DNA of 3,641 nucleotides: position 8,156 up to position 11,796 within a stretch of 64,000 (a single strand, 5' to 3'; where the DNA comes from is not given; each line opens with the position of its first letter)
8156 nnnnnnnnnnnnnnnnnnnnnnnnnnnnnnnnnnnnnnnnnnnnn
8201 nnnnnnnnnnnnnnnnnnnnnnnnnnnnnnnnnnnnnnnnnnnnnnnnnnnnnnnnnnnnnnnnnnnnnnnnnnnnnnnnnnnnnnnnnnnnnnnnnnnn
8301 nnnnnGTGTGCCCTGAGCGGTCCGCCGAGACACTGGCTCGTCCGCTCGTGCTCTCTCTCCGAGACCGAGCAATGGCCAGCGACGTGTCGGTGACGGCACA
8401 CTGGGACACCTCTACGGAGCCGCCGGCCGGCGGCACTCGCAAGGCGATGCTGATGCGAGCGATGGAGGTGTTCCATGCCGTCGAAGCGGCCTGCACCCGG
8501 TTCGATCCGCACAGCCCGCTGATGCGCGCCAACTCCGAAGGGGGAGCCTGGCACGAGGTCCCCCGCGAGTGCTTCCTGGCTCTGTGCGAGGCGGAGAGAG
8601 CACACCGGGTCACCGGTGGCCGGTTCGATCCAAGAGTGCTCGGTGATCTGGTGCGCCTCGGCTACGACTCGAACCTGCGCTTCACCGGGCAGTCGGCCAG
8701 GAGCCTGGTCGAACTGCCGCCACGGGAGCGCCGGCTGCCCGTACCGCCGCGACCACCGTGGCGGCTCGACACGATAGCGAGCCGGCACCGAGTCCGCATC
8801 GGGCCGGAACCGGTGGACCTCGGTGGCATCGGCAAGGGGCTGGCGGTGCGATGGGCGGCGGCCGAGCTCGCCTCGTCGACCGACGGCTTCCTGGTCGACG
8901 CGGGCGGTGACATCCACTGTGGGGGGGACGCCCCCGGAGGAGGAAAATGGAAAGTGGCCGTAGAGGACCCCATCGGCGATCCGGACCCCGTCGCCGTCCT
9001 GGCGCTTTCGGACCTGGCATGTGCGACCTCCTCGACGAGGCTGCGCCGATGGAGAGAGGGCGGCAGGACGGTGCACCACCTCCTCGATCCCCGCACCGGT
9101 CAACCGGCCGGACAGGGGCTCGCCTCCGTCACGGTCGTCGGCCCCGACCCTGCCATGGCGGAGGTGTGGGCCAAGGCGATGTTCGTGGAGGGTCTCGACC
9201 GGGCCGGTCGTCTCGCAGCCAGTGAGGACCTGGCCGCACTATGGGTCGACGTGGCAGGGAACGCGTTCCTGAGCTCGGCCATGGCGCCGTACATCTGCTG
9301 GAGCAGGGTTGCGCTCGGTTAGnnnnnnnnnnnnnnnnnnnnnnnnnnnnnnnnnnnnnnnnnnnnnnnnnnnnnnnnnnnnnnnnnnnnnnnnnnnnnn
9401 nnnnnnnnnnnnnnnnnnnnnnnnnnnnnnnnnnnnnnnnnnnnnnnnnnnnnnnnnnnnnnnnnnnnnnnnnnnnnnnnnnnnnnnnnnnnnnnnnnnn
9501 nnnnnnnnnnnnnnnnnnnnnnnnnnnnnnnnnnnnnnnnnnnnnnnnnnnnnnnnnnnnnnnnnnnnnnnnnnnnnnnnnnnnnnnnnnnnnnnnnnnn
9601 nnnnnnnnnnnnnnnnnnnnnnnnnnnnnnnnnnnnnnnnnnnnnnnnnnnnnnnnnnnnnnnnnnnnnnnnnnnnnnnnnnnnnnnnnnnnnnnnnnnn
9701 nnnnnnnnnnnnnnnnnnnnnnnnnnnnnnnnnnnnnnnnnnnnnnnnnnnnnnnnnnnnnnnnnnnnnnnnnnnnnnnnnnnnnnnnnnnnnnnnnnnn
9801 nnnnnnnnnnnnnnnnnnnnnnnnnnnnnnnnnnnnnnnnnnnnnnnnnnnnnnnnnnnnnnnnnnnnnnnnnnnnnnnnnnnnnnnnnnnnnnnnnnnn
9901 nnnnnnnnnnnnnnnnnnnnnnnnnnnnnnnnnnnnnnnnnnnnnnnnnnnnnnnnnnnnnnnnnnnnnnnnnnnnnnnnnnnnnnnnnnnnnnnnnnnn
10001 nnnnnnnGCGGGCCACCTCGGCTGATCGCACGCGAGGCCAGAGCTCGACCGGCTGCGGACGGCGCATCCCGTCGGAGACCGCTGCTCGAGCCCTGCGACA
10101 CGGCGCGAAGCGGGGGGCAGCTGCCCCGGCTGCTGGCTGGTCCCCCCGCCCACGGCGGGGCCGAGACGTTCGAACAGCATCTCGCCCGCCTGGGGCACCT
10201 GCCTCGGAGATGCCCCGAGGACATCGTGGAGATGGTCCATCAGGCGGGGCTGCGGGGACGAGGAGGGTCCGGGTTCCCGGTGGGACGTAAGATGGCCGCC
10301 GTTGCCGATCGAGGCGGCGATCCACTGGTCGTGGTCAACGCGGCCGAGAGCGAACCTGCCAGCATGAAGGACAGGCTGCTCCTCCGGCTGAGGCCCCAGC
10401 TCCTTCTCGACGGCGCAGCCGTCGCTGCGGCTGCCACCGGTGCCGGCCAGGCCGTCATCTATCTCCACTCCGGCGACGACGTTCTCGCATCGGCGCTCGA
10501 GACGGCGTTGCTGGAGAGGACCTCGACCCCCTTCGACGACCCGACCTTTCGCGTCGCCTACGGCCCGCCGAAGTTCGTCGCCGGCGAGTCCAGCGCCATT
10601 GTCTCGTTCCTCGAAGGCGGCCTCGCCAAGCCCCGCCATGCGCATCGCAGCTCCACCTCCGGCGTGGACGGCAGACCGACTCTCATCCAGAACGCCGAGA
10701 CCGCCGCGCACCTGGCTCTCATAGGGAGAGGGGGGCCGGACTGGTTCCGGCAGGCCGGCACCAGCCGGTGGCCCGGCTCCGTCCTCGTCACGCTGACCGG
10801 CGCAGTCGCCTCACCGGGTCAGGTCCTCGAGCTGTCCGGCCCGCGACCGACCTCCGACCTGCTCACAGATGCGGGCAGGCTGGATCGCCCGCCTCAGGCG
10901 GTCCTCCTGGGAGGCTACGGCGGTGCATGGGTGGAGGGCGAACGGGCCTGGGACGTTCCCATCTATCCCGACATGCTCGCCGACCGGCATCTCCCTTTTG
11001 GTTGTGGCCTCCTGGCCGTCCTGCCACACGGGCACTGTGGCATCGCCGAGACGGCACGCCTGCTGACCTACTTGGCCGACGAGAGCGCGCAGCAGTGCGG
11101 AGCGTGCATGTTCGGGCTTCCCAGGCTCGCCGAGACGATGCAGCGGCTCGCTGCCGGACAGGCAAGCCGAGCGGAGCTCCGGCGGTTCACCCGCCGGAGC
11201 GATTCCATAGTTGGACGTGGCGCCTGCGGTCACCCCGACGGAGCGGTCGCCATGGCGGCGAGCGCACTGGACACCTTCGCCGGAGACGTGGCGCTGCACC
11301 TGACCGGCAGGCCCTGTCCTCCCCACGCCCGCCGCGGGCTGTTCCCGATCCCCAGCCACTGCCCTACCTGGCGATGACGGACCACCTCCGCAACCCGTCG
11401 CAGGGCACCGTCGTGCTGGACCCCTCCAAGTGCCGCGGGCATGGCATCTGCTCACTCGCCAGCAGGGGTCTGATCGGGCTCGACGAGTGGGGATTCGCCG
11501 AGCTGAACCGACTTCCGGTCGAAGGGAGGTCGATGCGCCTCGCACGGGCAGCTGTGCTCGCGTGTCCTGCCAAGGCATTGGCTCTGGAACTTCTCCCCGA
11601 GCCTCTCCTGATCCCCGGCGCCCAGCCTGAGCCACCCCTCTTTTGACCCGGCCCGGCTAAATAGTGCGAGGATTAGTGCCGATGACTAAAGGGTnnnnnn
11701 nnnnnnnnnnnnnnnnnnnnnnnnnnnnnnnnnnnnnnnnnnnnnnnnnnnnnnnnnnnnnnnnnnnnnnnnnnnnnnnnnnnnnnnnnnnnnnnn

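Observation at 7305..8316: Two tandem small membrane-anchored proteins both end in a T-G-A-S-G tail directly upstream of apbE: candidate domain-less flavinylation substrates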

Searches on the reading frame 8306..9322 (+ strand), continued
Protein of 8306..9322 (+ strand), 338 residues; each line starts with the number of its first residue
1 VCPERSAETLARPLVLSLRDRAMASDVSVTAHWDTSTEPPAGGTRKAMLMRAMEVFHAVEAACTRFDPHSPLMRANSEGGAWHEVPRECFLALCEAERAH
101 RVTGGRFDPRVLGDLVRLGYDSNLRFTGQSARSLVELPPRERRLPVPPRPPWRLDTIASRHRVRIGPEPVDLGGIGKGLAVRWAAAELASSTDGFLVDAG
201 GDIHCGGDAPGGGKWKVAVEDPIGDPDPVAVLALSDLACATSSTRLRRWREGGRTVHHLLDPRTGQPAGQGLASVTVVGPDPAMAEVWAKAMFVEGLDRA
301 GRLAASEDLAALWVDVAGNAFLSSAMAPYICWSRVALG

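Call 61: search_solved_structures(query=window:8306-9319:+, max_evalue=0.00001, show_alignments=1)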
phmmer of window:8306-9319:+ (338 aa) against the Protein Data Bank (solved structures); distinct sequences matched with E-value up to 0.00001: 13.
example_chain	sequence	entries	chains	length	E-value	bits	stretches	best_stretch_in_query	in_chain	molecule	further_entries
1vrm_A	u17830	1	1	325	1.7e-19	73.5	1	66-295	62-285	hypothetical protein TM1553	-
4xgw_A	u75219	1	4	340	2.6e-16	63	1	169-323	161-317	FAD:protein FMN transferase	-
2o18_A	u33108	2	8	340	9.3e-16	61.2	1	169-323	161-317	Thiamine biosynthesis lipoprotein apbE | FAD:protein FMN transferase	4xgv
4xgx_A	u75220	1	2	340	1e-15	61.1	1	169-323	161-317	FAD:protein FMN transferase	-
3pnd_A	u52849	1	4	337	3.9e-15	59.1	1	170-323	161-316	Thiamine biosynthesis lipoprotein ApbE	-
7esa_A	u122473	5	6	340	6.6e-15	58.4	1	169-298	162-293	FAD:protein FMN transferase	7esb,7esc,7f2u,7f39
5mgy_H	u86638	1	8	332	1e-14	57.7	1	170-325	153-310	FAD:protein FMN transferase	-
4xdt_A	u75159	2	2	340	5.4e-14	55.4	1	52-303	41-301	FAD:protein FMN transferase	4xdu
6nxi_A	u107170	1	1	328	1e-13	54.4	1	169-329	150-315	FAD:protein FMN transferase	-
4ifu_A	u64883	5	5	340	1.7e-13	53.8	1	69-303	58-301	FAD:protein FMN transferase | Thiamine biosynthesis lipoprotein ApbE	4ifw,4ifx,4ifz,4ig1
7mgt_A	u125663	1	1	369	2.1e-13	53.4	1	69-303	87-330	FAD:protein FMN transferase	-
4xdr_A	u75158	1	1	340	4.3e-13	52.4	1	69-303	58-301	FAD:protein FMN transferase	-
6nxj_A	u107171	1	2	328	2.6e-12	49.9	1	169-329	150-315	FAD:protein FMN transferase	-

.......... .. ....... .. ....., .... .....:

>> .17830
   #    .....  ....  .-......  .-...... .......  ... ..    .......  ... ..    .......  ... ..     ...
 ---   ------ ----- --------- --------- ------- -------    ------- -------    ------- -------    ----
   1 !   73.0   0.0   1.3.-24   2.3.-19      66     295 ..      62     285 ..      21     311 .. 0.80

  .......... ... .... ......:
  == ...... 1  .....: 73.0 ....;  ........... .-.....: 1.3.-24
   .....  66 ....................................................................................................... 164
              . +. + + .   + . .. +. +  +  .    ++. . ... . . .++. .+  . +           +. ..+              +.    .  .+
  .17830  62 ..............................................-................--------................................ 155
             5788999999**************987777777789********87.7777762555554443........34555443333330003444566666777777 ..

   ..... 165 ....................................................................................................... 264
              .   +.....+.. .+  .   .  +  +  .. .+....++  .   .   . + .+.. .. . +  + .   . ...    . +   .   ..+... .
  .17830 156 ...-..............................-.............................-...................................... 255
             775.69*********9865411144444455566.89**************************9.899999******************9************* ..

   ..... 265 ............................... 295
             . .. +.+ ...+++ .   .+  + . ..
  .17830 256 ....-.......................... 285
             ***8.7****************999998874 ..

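Call 65: search_protein_families(library=pfam, proteins=[L005:6252-7019:+, L022:11878-13296:+, L011:6007-6579:-, L075:5559-6377:-, L033:5667-6305:+, L041:5482-6867:-], max_evalue=0.001)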
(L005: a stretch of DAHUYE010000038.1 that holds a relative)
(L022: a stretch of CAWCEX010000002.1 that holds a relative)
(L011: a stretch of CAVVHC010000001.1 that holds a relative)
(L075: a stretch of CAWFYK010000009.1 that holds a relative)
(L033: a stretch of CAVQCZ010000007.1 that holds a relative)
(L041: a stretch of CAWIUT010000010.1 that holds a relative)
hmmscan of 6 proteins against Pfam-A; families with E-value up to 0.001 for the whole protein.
L005:6252-7019:+ (256 aa): 2 families
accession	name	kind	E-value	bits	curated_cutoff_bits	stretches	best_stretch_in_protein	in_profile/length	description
PF00072.30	Response_reg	-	3.1e-26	92.2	30.2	1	26-138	1-111/111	Response regulator receiver domain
PF00486.34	Trans_reg_C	-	3.1e-26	91.7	26.2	1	170-245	1-77/77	Transcriptional regulatory protein, C terminal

L022:11878-13296:+ (473 aa): 5 families
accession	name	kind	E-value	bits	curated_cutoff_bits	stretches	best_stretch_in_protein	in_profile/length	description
PF02518.31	HATPase_c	-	2.1e-24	86.5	26.4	1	356-465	2-110/111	Histidine kinase-, DNA gyrase B-, and HSP90-like ATPase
PF00512.31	HisKA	-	5.3e-16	58.9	26.9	1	247-311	1-63/66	His Kinase A (phospho-acceptor) domain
PF00672.30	HAMP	-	3.7e-15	56.4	25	1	191-242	2-52/53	HAMP domain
PF13581.12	HATPase_c_2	-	1.3e-05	25.7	27.4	1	367-461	39-126/127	Histidine kinase-like ATPase domain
PF14501.12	HATPase_c_5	-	0.00049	20.4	22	1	363-450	9-90/102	GHKL domain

L011:6007-6579:- (190 aa): 4 families
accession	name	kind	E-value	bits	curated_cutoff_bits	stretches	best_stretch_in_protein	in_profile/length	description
PF04542.20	Sigma70_r2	-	5.3e-13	49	24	1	26-94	1-70/71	Sigma-70 region 2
PF08281.18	Sigma70_r4_2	-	1.6e-11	44.1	25.7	1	127-176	3-52/54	Sigma-70, region 4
PF07638.17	Sigma70_ECF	-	2.1e-11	44.5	21.1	1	6-167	2-168/185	ECF sigma factor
PF04545.22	Sigma70_r4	-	2.5e-09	37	24.1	1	131-179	1-49/50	Sigma-70, region 4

L075:5559-6377:- (272 aa): 0 families

L033:5667-6305:+ (213 aa): 0 families

L041:5482-6867:- (461 aa): 0 families

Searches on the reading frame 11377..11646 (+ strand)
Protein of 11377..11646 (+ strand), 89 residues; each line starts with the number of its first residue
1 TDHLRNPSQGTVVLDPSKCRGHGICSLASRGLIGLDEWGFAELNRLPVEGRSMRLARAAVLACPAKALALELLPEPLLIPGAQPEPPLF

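Call 3: search_protein_families(library=pfam, proteins=[window:11377-11646:+], max_evalue=0.1)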
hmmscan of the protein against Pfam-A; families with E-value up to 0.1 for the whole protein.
window:11377-11646:+ (89 aa): 2 families
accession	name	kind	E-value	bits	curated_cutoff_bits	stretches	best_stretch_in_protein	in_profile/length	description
PF13459.11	Fer4_15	-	2.2e-07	31.9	22.4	1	12-68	1-64/66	4Fe-4S single cluster domain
PF12797.12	Fer4_2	-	0.04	14.4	24.5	0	12-28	3-19/22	4Fe-4S binding domain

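Call 60: search_protein_families(library=ncbifam, proteins=[window:11377-11643:+], max_evalue=0.01)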
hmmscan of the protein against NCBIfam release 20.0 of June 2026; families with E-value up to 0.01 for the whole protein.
window:11377-11643:+ (89 aa): 0 families
